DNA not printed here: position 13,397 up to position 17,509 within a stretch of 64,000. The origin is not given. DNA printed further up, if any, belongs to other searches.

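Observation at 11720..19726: DOCK DHR-1 domain fused to a RasGEF (REM+CDC25) module in one 2668-aa single-exon protein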

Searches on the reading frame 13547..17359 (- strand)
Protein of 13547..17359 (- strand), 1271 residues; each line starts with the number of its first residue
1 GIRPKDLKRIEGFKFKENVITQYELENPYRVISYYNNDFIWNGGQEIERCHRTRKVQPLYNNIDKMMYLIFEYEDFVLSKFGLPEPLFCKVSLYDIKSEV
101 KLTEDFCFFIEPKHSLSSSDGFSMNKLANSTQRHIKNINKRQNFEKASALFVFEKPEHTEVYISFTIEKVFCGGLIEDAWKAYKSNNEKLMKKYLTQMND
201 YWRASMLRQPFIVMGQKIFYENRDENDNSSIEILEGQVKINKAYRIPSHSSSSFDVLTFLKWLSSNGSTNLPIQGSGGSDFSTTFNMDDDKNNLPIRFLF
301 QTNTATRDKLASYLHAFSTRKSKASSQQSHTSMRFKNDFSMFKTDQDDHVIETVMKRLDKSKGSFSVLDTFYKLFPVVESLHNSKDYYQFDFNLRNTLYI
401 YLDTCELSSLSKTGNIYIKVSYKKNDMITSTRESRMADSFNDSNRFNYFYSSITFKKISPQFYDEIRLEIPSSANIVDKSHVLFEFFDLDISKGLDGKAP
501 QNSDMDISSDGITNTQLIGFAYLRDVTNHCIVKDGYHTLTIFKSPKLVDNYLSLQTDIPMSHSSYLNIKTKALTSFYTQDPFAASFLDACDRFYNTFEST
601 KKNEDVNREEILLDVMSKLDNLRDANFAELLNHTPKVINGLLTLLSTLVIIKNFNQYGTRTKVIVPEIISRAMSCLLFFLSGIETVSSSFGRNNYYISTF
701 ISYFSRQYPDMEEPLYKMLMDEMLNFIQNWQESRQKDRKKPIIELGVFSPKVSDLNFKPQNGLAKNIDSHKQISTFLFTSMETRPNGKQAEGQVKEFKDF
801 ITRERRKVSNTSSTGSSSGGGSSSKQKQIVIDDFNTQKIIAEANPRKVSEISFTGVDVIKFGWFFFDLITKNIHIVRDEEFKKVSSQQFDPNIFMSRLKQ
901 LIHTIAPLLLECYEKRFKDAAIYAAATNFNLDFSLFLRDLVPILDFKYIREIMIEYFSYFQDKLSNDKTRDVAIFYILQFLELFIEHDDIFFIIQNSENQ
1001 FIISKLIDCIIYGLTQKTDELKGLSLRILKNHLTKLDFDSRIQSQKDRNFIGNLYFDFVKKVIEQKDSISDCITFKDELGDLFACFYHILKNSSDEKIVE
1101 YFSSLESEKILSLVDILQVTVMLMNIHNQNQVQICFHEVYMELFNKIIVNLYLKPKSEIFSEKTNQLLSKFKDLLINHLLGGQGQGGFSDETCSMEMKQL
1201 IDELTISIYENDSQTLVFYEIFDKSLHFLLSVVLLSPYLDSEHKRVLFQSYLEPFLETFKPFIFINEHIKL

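Call 8: search_solved_structures(query=window:13547-17359:-, max_evalue=10, show_alignments=3)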
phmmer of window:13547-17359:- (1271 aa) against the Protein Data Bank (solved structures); distinct sequences matched with E-value up to 10: 2.
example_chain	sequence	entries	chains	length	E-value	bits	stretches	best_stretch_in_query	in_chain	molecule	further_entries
9vm2_A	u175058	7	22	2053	3.3e-06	28.3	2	385-490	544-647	Dedicator of cytokinesis protein 6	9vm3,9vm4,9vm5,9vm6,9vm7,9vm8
7clx_A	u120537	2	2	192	2.7e-05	25.3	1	395-493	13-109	Dedicator of cytokinesis protein 8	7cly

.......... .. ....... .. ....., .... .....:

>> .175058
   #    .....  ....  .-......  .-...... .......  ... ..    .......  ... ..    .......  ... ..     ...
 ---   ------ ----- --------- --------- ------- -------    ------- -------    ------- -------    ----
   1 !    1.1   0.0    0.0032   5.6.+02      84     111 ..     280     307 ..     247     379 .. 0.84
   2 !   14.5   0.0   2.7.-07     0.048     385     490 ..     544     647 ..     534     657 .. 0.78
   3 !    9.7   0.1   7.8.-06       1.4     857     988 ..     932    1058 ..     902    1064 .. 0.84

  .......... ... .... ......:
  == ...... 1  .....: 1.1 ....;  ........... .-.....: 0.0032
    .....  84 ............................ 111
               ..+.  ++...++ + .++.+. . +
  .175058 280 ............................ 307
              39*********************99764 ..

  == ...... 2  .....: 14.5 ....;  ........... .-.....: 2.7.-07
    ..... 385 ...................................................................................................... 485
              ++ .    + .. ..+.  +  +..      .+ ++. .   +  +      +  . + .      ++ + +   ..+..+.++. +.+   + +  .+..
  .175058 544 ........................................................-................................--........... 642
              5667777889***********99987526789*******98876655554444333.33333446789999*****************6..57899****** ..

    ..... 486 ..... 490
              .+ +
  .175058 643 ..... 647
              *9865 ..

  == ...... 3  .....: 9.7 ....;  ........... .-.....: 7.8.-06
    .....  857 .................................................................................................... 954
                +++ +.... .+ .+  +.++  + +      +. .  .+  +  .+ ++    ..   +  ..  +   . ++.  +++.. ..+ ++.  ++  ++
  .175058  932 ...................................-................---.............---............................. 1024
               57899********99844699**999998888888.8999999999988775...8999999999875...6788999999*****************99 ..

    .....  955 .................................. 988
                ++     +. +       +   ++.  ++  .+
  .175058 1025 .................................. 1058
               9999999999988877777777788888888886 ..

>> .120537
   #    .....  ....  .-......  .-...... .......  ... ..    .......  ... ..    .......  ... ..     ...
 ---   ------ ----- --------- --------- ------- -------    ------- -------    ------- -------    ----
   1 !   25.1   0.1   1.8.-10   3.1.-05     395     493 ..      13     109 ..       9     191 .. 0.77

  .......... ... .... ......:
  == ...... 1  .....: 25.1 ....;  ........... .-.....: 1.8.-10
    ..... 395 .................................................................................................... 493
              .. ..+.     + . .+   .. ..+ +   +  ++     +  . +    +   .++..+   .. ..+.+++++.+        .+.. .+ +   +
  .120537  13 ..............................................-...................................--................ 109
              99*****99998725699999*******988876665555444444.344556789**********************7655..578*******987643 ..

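Call 9: find_homologous_proteins(query=window:13547-17359:-, max_evalue=0.001)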
Query window:13547-17359:- (1271 aa): 1 proteins with E <= 0.001 among 7128 candidates.
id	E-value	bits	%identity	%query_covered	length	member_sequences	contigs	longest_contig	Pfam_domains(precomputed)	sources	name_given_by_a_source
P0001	8.8e-52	194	24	92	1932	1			PF00617.25,PF00618.26,PF14429.13,PF28208.1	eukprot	eukprot:gene786-9036_t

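Call 24: search_protein_families(library=pfam, proteins=[P0001], max_evalue=1)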
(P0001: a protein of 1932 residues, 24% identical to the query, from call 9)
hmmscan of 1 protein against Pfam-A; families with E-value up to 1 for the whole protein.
P0001 (1932 aa): 4 families
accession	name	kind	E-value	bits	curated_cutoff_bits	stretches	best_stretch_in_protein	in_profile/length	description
PF00617.24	RasGEF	-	3.5e-48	164.3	23.1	1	1697-1878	1-180/181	RasGEF domain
PF14429.12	DOCK-C2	-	9.3e-23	81.6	33.6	1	599-772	3-186/187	C2 domain in Dock180 and Zizimin proteins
PF00618.25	RasGEF_N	-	1.2e-12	48.4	28.3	1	1526-1626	1-104/106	RasGEF N-terminal motif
PF04031.18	Las1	-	0.18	12.2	22.7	0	1517-1555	65-103/149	Las1-like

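Call 32: search_solved_structures(query=A1, max_evalue=1, show_alignments=1)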
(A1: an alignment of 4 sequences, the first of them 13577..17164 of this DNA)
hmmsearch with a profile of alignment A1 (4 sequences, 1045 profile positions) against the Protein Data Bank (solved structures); distinct sequences matched with E-value up to 1: 2.
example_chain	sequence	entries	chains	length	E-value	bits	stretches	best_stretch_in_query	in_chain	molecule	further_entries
9vm2_A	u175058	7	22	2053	3.9e-35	124.8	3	258-449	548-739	Dedicator of cytokinesis protein 6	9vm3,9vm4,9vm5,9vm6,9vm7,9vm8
7clx_A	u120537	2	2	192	6e-18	67.9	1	258-438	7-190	Dedicator of cytokinesis protein 8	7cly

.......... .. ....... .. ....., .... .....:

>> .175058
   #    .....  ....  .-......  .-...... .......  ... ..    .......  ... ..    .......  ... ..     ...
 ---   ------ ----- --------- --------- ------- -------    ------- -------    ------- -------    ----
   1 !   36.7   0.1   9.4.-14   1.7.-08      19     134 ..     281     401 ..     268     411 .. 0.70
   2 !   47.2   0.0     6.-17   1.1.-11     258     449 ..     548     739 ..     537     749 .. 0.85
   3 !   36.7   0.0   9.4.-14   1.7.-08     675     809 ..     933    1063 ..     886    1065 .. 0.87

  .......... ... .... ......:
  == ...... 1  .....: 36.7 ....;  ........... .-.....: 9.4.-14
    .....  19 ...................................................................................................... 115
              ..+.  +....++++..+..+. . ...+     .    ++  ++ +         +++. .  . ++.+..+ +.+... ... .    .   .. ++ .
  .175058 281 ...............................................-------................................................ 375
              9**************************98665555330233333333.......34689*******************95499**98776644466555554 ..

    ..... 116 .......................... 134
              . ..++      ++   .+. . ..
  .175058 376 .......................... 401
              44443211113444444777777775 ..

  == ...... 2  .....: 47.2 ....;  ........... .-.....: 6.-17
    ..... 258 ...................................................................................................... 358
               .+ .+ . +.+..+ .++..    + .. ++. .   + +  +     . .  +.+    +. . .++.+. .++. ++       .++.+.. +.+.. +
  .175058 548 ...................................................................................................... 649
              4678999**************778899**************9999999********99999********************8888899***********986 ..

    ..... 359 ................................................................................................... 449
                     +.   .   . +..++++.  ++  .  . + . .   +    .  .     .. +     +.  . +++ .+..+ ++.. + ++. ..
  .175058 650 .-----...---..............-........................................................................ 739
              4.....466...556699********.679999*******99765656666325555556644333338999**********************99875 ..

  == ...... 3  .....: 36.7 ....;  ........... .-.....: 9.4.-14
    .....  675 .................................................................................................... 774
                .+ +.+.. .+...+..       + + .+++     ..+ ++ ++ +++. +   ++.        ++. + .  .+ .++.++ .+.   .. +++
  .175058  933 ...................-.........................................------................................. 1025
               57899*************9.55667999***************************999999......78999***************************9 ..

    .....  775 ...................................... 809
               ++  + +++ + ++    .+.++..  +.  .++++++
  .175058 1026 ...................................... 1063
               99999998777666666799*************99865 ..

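Call 45: search_protein_representatives(alignment_id=A1)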
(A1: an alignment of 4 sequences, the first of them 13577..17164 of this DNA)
Query: 4 sequences, 1045 profile positions. Proteins with E-value up to 0.001 (for the whole library): 763; up to 1e-10: 379; up to 1e-30: 95. The best 150 are listed.
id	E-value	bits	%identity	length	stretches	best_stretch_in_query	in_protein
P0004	0.0e+00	1570.0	-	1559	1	2-1044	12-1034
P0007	0.0e+00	1444.4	-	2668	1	1-1044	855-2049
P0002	0.0e+00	1415.0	-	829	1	50-883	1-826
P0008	7.3e-284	961.6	-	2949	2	2-522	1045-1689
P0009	5.1e-178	611.2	-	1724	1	4-986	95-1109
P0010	4.1e-103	363.2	-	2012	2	234-981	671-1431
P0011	2.4e-97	344.1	-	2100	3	18-520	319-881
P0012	1.3e-74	268.8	-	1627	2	135-985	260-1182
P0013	1.3e-72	262.2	-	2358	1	19-948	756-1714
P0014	5.5e-72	260.1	-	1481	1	21-1043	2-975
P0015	6.0e-71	256.7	-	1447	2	25-628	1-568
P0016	1.1e-66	242.6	-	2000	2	246-933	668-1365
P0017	4.3e-65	237.3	-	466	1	2-357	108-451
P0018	2.0e-62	228.5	-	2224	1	3-1006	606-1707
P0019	4.0e-60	220.8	-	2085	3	148-619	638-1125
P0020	4.1e-60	220.8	-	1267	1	330-1027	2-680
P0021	9.9e-59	216.2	-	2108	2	18-519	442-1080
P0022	2.1e-58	215.2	-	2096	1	13-949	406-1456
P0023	4.5e-58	214.1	-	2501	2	3-611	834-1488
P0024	1.4e-56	209.1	-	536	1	65-519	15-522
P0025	1.5e-54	202.4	-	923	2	12-454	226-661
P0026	3.9e-54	201.0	-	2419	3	19-523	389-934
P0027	5.7e-50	187.2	-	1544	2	147-709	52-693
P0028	7.2e-49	183.6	-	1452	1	70-957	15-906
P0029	3.2e-48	181.5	-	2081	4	249-453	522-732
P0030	5.0e-48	180.8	-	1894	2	9-450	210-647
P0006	1.5e-46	175.9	-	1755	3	254-446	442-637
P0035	3.0e-45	171.6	-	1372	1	249-949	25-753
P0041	2.7e-42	161.8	-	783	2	238-828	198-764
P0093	2.0e-31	125.8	-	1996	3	547-998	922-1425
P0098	8.1e-31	123.8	-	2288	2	4-459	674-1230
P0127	2.8e-27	112.1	-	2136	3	19-137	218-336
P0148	1.6e-25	106.3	-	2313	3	255-517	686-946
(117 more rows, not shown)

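Call 48: list_cluster_members(proteins=[P0007, P0008, P0001, P0009, P0010, P0011, P0014, P0013, P0018, P0026])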
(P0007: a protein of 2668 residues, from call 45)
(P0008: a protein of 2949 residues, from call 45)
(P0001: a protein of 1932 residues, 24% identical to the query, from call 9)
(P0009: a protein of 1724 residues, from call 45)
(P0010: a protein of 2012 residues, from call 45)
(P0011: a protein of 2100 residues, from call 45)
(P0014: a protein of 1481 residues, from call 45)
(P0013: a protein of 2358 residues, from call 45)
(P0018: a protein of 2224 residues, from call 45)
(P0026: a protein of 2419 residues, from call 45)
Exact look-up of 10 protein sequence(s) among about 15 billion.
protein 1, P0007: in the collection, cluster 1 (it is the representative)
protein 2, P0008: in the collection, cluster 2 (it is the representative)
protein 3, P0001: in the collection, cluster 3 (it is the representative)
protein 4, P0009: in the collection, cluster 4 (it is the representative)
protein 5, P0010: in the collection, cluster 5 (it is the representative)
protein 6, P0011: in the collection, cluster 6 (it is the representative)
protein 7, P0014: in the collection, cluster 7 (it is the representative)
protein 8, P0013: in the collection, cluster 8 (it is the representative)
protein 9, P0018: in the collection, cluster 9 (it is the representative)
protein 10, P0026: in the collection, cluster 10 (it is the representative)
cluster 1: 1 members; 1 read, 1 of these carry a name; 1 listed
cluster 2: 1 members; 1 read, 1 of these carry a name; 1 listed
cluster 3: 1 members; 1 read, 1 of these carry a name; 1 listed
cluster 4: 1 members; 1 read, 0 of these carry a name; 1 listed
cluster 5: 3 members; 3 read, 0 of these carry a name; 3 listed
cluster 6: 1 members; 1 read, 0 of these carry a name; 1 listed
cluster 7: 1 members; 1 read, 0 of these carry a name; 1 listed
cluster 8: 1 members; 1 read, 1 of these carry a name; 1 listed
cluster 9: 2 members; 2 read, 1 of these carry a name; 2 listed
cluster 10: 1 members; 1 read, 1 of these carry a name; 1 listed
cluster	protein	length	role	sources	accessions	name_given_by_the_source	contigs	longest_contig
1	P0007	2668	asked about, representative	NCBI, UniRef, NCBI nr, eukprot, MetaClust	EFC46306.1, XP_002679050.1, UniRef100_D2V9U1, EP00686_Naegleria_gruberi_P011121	rasGEF domain-containing protein [Naegleria gruberi] | RasGEF domain-containing protein n=1 Tax=Naegleria gruberi TaxID=5762 RepID=D2V9U1_NAEGR | XP_002679050.1 rasGEF domain-containing protein [Naegleria gruberi strain NEG-M]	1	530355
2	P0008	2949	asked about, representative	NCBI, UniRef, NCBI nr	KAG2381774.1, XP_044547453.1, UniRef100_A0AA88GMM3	hypothetical protein C9374_006158 [Naegleria lovaniensis] | C2 DOCK-type domain-containing protein n=1 Tax=Naegleria lovaniensis TaxID=51637 ... | uncharacterized protein C9374_006158 [Naegleria lovaniensis]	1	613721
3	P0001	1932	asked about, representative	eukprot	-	gene786-9036_t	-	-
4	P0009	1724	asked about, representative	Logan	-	-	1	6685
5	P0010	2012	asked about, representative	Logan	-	-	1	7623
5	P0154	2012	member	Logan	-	-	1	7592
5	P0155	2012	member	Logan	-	-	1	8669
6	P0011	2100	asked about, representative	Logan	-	-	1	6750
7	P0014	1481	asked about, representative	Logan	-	-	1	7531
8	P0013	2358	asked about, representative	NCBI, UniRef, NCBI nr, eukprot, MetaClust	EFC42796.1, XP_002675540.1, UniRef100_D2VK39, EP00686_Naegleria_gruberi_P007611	rasGEF domain-containing protein [Naegleria gruberi] | RasGEF domain-containing protein n=1 Tax=Naegleria gruberi TaxID=5762 RepID=D2VK39_NAEGR | XP_002675540.1 rasGEF domain-containing protein [Naegleria gruberi strain NEG-M]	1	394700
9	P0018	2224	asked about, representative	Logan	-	-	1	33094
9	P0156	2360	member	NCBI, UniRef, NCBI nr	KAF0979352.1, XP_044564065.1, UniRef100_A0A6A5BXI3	hypothetical protein FDP41_001695 [Naegleria fowleri] | C2 DOCK-type domain-containing protein n=1 Tax=Naegleria fowleri TaxID=5763 ... | uncharacterized protein FDP41_001695 [Naegleria fowleri]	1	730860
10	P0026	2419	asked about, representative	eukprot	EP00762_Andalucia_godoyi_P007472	ANDGO_07803.mRNA.1 Ras guanine nucleotide exchange factor J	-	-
